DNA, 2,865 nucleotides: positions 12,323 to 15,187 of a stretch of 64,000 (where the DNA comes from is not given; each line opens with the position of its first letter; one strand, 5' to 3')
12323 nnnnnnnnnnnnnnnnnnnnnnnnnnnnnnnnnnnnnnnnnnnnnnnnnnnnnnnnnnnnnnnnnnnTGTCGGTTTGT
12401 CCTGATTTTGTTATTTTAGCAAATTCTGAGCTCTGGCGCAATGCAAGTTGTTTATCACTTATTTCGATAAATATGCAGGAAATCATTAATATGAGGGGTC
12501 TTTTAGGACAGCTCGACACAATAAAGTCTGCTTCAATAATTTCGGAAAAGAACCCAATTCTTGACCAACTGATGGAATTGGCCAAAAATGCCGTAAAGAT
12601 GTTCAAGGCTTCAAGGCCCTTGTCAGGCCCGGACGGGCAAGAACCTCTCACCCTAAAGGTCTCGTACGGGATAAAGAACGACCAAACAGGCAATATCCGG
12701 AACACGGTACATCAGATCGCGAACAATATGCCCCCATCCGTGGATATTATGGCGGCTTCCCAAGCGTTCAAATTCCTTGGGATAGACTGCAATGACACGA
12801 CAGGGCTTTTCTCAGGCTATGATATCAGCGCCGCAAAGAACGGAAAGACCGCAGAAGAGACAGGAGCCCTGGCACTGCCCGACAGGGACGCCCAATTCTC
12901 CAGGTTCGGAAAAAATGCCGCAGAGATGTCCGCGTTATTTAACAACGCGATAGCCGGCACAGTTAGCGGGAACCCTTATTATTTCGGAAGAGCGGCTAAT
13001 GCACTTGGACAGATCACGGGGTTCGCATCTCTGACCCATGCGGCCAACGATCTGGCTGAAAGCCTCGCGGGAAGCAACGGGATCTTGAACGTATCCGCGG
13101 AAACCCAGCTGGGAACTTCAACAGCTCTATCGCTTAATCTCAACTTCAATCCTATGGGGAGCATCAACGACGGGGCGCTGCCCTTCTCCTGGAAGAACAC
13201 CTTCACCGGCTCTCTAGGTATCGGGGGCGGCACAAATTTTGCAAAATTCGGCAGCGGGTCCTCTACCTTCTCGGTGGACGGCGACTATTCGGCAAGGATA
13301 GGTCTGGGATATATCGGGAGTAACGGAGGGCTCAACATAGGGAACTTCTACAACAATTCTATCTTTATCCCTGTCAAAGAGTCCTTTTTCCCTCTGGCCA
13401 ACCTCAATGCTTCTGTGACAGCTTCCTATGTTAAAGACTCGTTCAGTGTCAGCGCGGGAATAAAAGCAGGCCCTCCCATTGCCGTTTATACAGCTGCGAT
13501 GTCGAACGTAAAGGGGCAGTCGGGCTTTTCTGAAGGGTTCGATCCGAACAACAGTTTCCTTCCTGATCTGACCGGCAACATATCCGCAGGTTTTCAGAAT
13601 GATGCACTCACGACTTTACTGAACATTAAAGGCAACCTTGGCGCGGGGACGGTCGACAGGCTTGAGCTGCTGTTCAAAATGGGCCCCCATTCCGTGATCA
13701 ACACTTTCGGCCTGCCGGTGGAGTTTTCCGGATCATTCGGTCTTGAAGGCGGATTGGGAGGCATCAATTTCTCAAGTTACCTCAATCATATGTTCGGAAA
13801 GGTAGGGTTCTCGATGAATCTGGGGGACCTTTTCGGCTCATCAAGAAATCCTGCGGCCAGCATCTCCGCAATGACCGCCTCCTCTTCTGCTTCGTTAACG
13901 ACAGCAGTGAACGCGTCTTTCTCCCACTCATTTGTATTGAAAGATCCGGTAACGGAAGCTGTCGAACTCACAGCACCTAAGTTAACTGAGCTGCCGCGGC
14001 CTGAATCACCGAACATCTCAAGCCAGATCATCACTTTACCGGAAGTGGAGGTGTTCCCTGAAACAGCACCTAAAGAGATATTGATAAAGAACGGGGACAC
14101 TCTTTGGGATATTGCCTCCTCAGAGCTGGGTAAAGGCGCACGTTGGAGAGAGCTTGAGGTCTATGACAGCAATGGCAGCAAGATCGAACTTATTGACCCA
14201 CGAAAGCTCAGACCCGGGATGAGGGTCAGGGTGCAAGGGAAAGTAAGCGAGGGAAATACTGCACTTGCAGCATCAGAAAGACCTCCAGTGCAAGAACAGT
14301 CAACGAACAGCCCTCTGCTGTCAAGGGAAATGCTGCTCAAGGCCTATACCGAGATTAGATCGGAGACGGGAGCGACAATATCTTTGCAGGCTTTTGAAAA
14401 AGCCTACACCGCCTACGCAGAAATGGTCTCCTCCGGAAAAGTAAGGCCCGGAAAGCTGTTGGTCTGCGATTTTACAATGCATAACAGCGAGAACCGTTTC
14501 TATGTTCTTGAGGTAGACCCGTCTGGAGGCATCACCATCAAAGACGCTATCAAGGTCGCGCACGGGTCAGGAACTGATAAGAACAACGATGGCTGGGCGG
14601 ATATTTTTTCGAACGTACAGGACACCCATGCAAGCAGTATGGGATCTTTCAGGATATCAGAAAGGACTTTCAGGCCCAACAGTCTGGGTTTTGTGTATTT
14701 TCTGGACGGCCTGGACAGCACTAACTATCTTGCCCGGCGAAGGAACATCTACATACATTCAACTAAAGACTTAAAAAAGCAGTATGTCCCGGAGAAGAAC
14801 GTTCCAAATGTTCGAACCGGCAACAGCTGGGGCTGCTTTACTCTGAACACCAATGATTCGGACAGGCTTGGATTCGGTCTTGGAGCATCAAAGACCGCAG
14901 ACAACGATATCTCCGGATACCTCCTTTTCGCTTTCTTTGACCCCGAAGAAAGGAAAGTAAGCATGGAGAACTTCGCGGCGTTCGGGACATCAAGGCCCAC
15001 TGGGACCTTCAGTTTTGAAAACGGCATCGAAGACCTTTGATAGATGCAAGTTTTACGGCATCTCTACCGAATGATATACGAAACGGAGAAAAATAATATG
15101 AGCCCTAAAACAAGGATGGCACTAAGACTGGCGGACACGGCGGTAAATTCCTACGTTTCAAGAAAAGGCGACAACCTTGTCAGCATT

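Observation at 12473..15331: Large LysM + L,D-transpeptidase-like protein with Gly/Ser/Asn-rich extension, followed by a small LysM protein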

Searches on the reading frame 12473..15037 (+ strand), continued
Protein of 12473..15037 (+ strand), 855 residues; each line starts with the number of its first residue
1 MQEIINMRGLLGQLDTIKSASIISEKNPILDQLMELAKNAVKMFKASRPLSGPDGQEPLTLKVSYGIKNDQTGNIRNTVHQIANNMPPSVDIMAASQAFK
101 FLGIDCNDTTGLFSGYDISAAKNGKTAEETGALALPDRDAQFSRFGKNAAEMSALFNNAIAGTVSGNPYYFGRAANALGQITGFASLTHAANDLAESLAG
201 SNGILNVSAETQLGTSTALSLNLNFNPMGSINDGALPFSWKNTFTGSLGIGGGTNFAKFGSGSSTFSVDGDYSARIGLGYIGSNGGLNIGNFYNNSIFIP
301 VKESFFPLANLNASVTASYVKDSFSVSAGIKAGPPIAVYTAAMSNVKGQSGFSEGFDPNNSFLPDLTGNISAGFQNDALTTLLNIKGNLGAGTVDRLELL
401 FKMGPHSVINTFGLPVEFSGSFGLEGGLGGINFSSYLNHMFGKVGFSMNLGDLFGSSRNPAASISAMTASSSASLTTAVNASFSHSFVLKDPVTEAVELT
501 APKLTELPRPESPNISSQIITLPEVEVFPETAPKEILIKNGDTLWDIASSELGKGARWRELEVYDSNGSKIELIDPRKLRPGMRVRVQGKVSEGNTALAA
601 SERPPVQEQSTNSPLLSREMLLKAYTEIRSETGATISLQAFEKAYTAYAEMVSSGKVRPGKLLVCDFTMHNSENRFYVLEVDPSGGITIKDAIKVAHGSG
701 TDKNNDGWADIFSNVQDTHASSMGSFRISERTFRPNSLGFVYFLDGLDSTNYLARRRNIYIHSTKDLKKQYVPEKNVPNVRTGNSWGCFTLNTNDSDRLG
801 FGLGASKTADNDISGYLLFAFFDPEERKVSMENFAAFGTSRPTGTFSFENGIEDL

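Call 75: fold_search(model_id=the predicted structure, library=viral)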
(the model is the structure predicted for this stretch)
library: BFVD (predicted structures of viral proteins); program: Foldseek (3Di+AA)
matches with E <= 10: 76; with E <= 0.001: 0
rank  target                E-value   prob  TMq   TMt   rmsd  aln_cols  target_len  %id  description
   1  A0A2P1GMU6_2          5.8e-03  0.18  0.06  0.05  45.8       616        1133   12  Replicase polyprotein 1ab [Nanhai ghost shark arterivirus]
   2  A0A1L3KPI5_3          9.2e-03  0.09  0.05  0.04  52.6       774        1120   12  RNA-dependent RNA polymerase [Beihai bunya-like virus 3]
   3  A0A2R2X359            1.8e-01  0.08  0.08  0.07  46.2       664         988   12  Uncharacterized protein [Leptomonas pyrrhocoris RNA virus satellite RNA4]
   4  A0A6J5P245            2.6e-01  0.05  0.05  0.05  41.9       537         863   15  Phage tail repeat like [uncultured Caudovirales phage]
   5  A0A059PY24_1          3.0e-01  0.04  0.06  0.06  45.5       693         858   12  Tail protein [Anabaena phage A-4L]
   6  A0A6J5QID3            4.7e-01  0.05  0.05  0.07  61.1       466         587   16  Uncharacterized protein [uncultured Caudovirales phage]
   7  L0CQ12                7.1e-01  0.02  0.05  0.05  67.8       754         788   14  Tail fiber [Synechococcus phage P60]
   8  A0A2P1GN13            8.4e-01  0.02  0.05  0.05  46.7       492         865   14  Uncharacterized protein [Wenzhou pacific spadenose shark paramyxovirus]
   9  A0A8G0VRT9            8.9e-01  0.03  0.05  0.07  39.0       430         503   13  (no name in the UniProt tables at hand)
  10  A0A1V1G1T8            8.9e-01  0.02  0.06  0.05  49.1       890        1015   10  DUF4417-cotaining protein [Azobacteroides phage ProJPt-Bp1]
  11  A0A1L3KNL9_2          1.1e+00  0.04  0.07  0.05  39.8       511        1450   12  (no name in the UniProt tables at hand)
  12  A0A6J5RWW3            1.4e+00  0.02  0.04  0.07  55.5       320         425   16  Intramolecular chaperone auto-processing domain containing protein [uncultured Caudovirales phage]
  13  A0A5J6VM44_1          1.7e+00  0.02  0.06  0.05  38.4       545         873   11  SAM domain protein [Megaviridae environmental sample]
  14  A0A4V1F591            1.9e+00  0.02  0.04  0.06  43.6       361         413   16  ORF21 [White sturgeon adenovirus 1]
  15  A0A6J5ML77            1.9e+00  0.01  0.04  0.06  35.0       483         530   15  Uncharacterized protein [uncultured Caudovirales phage]
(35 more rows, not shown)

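Call 77: search_protein_families(library=padloc, proteins=[window:12473-15037:+], max_evalue=1)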
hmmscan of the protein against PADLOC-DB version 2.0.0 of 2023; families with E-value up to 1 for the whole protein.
window:12473-15037:+ (855 aa): 0 families

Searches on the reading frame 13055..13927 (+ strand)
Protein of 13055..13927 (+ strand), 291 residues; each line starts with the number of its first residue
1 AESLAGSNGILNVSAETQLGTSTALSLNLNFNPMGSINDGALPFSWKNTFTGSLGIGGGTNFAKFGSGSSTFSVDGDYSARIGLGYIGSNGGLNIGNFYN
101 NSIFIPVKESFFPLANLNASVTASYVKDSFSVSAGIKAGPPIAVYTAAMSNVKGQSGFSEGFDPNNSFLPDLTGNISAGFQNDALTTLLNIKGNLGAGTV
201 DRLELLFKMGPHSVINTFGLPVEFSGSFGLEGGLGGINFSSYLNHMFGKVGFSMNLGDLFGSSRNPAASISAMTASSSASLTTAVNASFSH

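Call 63: predict_structure(protein=window:13055-13927:+)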
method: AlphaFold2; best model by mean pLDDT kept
length: 291 residues; sequences in the alignment: 1
mean_pLDDT: 32.3   pTM: 0.21
mean pLDDT of the five models: 32.3, 31.2, 29.3, 28.2, 24.7
residues with pLDDT >= 90: 0; 70-90: 0; 50-70: 0; < 50: 291
segments of 3 or more residues with pLDDT < 50: 1-291
pLDDT, mean of each block of 10 residues (from residue 1): 36 36 36 34 31 26 28 28 30 28 24 32 33 36 34 29 31 31 32 37 37 33 27 30 33 37 39 36 33 31
secondary structure, 60 per line:
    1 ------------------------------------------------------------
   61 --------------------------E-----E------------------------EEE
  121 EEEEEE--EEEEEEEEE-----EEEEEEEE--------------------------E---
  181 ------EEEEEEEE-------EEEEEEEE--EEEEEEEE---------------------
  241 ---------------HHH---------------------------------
elements in order: E118-126 E129-137 E143-150 E187-194 E202-209 E212-219

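Call 67: search_protein_families(library=pfam, proteins=[window:13055-13927:+], max_evalue=10)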
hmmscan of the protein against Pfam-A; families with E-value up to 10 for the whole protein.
window:13055-13927:+ (291 aa): 0 families
